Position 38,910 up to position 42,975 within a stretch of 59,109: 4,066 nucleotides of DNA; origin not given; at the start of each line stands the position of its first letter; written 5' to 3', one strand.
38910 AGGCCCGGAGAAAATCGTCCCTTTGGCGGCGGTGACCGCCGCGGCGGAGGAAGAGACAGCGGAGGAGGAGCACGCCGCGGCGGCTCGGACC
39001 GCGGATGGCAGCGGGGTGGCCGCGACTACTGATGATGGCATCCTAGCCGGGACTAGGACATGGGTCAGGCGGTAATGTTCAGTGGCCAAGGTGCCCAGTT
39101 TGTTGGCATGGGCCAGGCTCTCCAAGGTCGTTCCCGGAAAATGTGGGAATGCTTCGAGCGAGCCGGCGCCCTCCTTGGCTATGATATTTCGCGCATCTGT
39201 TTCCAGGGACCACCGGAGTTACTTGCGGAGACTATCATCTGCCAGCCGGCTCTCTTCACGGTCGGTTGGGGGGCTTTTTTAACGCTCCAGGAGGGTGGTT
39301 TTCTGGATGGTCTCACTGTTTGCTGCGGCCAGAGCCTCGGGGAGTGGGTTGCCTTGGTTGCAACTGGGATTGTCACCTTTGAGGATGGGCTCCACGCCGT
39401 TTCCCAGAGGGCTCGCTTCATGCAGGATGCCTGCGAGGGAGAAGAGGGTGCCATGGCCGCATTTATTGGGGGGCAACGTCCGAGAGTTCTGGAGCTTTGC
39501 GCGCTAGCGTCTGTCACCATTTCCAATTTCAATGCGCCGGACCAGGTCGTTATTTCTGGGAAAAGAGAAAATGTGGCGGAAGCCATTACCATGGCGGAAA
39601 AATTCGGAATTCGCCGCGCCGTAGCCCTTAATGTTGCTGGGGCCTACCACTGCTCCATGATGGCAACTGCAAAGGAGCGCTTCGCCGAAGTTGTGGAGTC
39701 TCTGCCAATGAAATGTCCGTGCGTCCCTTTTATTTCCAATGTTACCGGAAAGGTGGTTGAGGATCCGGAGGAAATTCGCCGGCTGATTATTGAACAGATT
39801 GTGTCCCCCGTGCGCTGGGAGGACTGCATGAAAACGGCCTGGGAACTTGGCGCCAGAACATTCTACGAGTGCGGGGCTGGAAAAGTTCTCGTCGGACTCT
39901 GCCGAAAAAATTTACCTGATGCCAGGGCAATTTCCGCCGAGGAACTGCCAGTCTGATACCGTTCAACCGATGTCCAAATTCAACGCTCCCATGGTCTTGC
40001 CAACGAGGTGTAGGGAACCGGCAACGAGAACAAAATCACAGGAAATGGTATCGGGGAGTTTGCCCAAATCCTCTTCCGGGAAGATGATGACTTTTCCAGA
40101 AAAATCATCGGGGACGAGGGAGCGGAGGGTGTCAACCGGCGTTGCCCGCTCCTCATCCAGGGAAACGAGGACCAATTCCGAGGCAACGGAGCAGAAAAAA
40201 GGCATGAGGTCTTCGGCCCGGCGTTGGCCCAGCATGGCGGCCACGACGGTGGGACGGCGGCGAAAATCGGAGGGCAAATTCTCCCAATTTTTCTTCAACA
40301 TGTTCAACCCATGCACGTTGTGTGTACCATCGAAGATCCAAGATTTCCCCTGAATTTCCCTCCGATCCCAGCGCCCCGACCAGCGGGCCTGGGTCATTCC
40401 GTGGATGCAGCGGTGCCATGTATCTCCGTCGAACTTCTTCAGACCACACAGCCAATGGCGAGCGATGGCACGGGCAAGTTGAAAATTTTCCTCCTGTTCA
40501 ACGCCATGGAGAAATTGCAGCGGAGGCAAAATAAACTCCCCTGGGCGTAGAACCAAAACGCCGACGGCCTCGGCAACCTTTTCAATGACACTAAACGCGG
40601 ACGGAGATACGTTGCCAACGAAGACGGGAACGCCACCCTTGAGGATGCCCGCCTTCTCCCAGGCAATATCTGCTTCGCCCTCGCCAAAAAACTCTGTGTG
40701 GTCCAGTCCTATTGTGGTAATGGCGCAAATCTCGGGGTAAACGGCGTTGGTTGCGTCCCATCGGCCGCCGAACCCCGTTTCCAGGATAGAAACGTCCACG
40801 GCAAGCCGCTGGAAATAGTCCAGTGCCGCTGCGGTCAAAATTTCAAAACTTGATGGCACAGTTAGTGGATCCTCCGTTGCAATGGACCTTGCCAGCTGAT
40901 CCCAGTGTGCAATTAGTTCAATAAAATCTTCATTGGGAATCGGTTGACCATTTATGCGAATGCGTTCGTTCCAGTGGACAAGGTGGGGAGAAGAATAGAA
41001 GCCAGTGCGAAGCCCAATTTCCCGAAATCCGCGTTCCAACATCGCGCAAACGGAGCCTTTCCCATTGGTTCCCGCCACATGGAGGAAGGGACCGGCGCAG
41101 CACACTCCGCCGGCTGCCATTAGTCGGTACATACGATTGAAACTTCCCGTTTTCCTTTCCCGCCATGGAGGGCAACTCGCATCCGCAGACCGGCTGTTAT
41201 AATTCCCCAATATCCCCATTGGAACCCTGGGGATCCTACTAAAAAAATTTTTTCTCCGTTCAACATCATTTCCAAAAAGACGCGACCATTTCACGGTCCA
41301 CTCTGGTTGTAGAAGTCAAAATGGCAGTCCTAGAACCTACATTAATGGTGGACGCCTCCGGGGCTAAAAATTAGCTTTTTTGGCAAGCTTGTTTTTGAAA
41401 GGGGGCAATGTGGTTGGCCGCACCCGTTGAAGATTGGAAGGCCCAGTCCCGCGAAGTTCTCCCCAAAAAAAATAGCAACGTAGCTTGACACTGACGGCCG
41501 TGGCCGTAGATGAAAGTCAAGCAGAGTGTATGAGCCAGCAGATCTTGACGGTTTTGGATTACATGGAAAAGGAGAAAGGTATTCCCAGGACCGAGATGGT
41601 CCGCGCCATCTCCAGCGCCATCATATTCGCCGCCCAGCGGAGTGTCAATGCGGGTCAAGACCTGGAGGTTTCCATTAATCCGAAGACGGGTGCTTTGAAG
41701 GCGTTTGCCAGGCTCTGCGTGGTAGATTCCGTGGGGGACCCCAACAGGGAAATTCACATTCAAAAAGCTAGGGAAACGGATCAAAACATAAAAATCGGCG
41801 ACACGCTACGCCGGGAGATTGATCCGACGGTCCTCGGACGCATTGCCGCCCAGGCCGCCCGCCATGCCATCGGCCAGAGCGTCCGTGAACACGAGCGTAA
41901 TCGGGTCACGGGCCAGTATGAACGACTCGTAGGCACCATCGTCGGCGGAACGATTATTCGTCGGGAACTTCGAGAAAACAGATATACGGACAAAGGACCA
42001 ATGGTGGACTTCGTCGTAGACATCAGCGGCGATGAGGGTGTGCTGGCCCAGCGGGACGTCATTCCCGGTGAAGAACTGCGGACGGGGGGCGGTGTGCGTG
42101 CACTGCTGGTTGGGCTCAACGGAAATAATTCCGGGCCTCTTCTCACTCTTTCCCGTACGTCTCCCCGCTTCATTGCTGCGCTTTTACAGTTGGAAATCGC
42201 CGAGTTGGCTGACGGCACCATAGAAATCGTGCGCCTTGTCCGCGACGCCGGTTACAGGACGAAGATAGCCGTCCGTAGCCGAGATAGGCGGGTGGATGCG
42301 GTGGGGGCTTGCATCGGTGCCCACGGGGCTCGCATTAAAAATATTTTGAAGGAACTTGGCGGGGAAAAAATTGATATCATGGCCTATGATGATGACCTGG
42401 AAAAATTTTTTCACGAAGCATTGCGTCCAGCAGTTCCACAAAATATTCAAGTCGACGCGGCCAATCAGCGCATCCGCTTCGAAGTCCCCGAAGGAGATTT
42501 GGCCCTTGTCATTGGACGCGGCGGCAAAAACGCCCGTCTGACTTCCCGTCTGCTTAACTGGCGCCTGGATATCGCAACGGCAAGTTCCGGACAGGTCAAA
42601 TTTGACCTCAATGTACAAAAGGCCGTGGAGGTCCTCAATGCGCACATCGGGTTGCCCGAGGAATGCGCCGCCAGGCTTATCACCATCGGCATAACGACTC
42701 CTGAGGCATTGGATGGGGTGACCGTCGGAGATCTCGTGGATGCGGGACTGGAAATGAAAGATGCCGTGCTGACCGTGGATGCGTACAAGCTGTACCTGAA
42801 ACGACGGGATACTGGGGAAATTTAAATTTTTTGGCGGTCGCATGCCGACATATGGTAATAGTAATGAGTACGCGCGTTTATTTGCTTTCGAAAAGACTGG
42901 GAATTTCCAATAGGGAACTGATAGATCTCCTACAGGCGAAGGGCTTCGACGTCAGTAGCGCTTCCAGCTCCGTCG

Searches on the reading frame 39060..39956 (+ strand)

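Call 29: search_protein_families(library=pfam, proteins=[window:39060-39956:+], max_evalue=0.001)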
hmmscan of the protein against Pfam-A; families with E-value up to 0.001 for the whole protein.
window:39060-39956:+ (298 aa): 1 family
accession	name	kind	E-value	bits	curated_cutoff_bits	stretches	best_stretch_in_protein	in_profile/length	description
PF00698.26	Acyl_transf_1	-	5e-30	105.5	32.7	1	6-287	3-281/319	Acyl transferase domain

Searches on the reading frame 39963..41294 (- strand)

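Call 29: search_protein_families(library=pfam, proteins=[window:39963-41294:-], max_evalue=0.001)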
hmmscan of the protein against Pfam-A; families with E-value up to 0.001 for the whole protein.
window:39963-41294:- (443 aa): 1 family
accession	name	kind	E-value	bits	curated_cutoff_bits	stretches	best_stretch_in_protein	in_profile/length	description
PF08245.18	Mur_ligase_M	-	6.2e-06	26.8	24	1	73-222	1-114/200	Mur ligase middle domain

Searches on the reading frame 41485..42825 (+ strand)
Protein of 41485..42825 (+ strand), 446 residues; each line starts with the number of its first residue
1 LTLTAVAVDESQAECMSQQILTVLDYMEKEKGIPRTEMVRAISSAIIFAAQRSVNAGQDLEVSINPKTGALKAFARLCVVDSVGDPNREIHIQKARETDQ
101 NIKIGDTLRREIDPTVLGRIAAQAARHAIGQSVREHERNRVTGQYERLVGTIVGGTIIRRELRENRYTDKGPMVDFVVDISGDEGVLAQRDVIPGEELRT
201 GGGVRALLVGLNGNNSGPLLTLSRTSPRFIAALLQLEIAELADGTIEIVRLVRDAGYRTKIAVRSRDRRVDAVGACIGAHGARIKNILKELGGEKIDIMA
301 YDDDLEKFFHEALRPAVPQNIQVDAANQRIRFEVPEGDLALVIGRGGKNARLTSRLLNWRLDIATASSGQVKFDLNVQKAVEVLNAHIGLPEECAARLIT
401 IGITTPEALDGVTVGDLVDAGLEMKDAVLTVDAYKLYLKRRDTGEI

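Call 29: search_protein_families(library=pfam, proteins=[window:41485-42825:+], max_evalue=0.001)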
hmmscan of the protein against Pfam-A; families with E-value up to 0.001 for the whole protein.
window:41485-42825:+ (446 aa): 4 families
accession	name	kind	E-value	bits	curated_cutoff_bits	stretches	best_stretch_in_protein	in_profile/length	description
PF08529.16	NusA_N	-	1.9e-30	106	23.8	1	20-139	2-119/119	NusA N-terminal domain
PF13184.12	KH_5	-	9.3e-24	83.8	27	1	255-322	1-68/69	NusA-like KH domain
PF00013.35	KH_1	-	3.2e-05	24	21.5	0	271-302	9-38/66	KH domain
PF07650.23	KH_2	-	0.00022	21.4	22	0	307-358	4-55/78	KH domain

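Call 54: find_related_loci(query=window:41485-42825:+, collection=genome_contigs, flank=500)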
Query window:41485-42825:+ (446 aa) in genome_contigs; peptide patterns used: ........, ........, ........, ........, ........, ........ (x = any residue, [..] = any of these).
467 stretches matched a pattern; 325 encode a relative of the query (tblastn E <= 1e-3); the best 80 are kept; 80 distinct loci.
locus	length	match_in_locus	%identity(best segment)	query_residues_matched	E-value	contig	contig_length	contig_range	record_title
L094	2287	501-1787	77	13-441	0e+0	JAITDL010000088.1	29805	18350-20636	MAG: Puniceicoccales bacterium isolate Nm470_bin13 k119_4695821, whole genome shotgun sequence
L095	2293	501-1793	76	12-444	0e+0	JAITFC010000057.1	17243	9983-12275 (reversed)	MAG: Puniceicoccales bacterium isolate Nm470_bin87 k119_541460, whole genome shotgun sequence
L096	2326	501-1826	72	1-442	0e+0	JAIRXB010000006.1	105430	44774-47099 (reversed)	MAG: Puniceicoccales bacterium isolate Gsp477_bin14 k119_2411482, whole genome shotgun sequence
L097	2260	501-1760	67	16-435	0e+0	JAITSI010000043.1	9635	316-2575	MAG: Puniceicoccales bacterium isolate Roe453_bin74 k119_861584, whole genome shotgun sequence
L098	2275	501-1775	66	15-439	1e-170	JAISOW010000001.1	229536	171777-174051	MAG: Puniceicoccales bacterium isolate Iy174_bin61 k119_3219719, whole genome shotgun sequence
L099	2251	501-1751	49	1-427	2e-124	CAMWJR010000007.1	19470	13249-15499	MAG TPA_asm: uncultured Verrucomicrobia bacterium isolate SRR14411247_bin.11_metawrap_v1.3_MAG genome assembly, contig:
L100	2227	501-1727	49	19-437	4e-124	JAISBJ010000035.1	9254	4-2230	MAG: Puniceicoccales bacterium isolate Gx481_bin202 k119_959949, whole genome shotgun sequence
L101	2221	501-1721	47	19-435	9e-121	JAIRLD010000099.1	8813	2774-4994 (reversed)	MAG: Puniceicoccales bacterium isolate Cc175_bin33 k119_336047, whole genome shotgun sequence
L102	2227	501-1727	49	19-437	4e-121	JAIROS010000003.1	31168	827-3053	MAG: Puniceicoccales bacterium isolate Cd354_bin92 k119_405672, whole genome shotgun sequence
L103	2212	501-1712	47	19-432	5e-120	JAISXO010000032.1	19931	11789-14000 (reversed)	MAG: Puniceicoccales bacterium isolate Nc350_bin186 k119_2957723, whole genome shotgun sequence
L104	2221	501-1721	47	19-435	9e-120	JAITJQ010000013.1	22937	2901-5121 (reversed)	MAG: Puniceicoccales bacterium isolate Pcl387_bin18 k119_135917, whole genome shotgun sequence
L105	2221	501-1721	47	19-435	2e-119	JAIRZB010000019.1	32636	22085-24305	MAG: Puniceicoccales bacterium isolate Gsp477_bin70 k119_2980300, whole genome shotgun sequence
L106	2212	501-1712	48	19-432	7e-121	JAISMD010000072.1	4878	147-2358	MAG: Puniceicoccales bacterium isolate Im510_bin18 k119_1384535, whole genome shotgun sequence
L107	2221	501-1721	47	19-435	1e-118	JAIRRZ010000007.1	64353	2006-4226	MAG: Puniceicoccales bacterium isolate Ct408_bin149 k119_2747187, whole genome shotgun sequence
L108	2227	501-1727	46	19-437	8e-117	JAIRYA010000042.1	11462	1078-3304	MAG: Puniceicoccales bacterium isolate Gsp477_bin23 k119_6692259, whole genome shotgun sequence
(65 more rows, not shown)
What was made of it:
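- The window's NusA is 66-77 % identical to five tier-i MAGs, 46-49 % to T3SS-bearing MAGs, and at most 42 % to other Opitutae (call 54).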
